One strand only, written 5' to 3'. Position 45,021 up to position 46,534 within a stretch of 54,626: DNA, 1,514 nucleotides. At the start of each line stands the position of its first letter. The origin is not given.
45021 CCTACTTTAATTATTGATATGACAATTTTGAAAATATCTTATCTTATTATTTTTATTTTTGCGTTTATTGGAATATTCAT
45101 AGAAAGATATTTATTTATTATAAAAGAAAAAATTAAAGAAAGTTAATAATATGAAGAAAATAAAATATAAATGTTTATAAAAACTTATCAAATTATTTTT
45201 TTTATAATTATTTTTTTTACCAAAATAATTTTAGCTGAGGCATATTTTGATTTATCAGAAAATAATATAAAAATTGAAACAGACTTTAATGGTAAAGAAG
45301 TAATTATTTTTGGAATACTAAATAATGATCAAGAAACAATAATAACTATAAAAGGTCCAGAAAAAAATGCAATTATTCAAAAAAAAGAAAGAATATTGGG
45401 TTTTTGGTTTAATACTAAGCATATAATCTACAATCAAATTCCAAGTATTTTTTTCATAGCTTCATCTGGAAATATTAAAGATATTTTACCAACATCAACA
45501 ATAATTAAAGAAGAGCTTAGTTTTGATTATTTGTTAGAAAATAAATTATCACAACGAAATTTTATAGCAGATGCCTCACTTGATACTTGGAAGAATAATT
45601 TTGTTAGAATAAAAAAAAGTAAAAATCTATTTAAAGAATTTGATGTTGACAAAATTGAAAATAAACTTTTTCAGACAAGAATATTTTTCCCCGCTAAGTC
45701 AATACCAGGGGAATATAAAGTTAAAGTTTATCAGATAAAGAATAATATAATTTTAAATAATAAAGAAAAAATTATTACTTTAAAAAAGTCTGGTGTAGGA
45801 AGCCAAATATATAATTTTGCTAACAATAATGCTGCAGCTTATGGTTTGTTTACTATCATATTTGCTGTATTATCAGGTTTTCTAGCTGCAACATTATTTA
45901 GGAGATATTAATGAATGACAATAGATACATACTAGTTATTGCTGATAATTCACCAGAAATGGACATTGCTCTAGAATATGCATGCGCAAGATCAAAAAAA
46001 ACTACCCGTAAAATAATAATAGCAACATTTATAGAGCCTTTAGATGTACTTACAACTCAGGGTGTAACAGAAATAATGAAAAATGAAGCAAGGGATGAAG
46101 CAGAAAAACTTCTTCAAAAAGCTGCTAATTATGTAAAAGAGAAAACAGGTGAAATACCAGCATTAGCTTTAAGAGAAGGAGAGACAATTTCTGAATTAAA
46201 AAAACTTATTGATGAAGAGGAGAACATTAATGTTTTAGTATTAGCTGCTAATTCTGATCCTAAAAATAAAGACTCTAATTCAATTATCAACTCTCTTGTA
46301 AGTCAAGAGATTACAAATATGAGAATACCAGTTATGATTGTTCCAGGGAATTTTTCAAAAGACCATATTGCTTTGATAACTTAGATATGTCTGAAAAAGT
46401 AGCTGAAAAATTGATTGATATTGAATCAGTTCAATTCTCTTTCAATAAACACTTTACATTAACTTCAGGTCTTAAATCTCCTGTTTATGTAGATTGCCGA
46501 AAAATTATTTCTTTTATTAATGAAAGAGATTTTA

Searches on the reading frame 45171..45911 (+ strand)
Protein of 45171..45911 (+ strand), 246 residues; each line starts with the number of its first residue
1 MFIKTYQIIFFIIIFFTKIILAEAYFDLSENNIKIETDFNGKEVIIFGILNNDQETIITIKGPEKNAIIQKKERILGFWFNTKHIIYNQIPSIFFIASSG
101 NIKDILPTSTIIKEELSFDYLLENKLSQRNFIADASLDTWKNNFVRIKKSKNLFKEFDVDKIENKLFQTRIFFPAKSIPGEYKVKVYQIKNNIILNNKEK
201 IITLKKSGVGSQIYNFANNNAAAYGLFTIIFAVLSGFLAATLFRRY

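Call 64: search_protein_families(library=pfam, proteins=[window:45171-45911:+], max_evalue=0.0001)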
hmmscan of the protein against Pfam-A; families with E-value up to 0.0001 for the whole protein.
window:45171-45911:+ (246 aa): 1 family
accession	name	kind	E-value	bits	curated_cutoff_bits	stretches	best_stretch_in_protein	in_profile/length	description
PF09608.15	Alph_Pro_TM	-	3.4e-53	181.2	24.5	1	26-245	4-227/227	Putative transmembrane protein (Alph_Pro_TM)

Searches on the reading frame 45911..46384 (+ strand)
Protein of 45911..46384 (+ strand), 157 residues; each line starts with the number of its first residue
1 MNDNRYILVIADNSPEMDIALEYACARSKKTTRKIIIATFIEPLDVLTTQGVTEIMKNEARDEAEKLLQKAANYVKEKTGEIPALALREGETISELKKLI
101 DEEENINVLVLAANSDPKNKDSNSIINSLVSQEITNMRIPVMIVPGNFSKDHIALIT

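Call 64: search_protein_families(library=pfam, proteins=[window:45911-46384:+], max_evalue=0.0001)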
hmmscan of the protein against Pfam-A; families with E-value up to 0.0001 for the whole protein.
window:45911-46384:+ (157 aa): 1 family
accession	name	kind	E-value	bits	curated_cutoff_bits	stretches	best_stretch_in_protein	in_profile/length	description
PF00582.32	Usp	-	4.7e-09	37.4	24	1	6-145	4-141/141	Universal stress protein family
